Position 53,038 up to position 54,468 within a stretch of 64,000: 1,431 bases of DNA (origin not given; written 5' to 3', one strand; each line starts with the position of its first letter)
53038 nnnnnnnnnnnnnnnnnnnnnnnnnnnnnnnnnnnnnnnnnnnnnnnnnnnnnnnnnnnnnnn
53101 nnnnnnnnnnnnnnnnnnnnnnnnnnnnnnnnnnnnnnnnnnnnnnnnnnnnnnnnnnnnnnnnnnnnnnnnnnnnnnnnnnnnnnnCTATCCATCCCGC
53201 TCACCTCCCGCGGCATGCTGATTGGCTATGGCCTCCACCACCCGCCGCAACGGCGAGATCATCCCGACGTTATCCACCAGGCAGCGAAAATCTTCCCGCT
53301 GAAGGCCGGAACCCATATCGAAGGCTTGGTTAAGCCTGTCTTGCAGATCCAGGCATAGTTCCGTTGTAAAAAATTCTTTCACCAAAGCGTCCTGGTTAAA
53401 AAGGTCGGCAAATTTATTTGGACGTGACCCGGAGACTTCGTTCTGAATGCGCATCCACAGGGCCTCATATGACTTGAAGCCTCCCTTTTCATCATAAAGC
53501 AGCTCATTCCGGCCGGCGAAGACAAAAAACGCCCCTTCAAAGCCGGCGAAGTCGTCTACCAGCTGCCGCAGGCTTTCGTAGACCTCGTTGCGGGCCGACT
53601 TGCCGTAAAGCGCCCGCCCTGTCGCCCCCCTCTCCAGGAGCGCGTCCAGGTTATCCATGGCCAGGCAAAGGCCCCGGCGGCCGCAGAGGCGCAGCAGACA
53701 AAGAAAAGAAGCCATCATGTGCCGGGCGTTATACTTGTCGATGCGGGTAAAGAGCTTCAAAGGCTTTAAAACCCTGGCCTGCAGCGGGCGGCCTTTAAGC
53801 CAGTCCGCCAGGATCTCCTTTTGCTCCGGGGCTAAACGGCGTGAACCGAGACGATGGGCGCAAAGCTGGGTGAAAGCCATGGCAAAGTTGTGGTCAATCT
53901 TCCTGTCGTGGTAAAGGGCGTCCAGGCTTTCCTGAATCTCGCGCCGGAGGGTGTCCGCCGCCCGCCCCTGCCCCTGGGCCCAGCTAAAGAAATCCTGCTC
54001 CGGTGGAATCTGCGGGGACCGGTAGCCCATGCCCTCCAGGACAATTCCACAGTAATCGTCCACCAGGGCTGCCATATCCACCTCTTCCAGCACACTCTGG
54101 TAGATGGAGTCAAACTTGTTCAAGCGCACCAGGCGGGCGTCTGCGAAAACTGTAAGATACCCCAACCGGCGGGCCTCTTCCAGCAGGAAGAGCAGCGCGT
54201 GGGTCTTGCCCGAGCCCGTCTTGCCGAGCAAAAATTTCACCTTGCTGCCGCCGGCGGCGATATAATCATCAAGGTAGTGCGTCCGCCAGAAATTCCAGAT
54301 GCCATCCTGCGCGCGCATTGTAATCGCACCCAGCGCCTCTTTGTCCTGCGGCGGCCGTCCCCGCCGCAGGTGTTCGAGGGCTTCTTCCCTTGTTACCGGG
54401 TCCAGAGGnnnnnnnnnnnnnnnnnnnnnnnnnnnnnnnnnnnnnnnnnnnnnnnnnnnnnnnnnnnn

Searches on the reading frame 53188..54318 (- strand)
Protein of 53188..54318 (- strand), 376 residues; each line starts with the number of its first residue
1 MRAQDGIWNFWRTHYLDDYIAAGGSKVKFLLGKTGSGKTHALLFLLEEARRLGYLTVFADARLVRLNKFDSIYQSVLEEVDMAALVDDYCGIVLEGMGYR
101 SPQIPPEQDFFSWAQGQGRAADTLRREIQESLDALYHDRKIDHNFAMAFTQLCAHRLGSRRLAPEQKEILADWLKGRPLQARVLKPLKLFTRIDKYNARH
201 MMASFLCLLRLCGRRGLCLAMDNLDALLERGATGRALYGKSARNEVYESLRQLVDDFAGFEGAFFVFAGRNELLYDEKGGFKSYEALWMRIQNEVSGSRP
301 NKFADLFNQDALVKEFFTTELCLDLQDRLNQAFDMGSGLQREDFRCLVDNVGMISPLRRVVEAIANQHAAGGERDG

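Call 3: search_protein_families(library=pfam, proteins=[window:53188-54318:-], max_evalue=0.1)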
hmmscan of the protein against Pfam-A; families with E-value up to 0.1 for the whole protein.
window:53188-54318:- (376 aa): 3 families
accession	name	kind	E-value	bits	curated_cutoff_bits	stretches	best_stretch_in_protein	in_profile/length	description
PF10923.14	BrxC_BrxD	-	2.4e-26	93.1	22.2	1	18-337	42-354/414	BREX system ATP-binding protein BrxC/D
PF13401.12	AAA_22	-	0.00012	22.8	27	1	29-83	9-61/130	AAA domain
PF13191.12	AAA_16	-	0.0016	19.4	32.6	1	21-158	20-104/167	AAA ATPase domain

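Call 4: search_protein_families(library=padloc, proteins=[window:53188-54318:-], max_evalue=0.1)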
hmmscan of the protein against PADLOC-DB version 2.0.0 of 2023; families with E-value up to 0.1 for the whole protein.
window:53188-54318:- (376 aa): 2 families
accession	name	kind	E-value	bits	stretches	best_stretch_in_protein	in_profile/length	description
PDLC02494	BrxD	-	3.3e-21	73.9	1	18-334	45-347/440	BrxD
PDLC03959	SngB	-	1.5e-11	42.1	1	18-337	47-359/439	-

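Call 5: search_protein_families(library=ncbifam, proteins=[window:53188-54318:-], max_evalue=0.1)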
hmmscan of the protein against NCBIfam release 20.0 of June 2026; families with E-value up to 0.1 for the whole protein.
window:53188-54318:- (376 aa): 3 families
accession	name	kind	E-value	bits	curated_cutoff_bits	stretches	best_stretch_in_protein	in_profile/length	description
NF033438.1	BREX_BrxD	equivalog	9e-20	71.1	350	1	18-306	41-316/423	BREX system ATP-binding protein BrxD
TIGR03420.1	DnaA_homol_Hda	equivalog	0.027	14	194.8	1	16-64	29-77/226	DnaA regulatory inactivator Hda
NF038214.1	IS21_help_AAA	equivalog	0.048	13.3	200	1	29-62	94-127/232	IS21-like element helper ATPase IstB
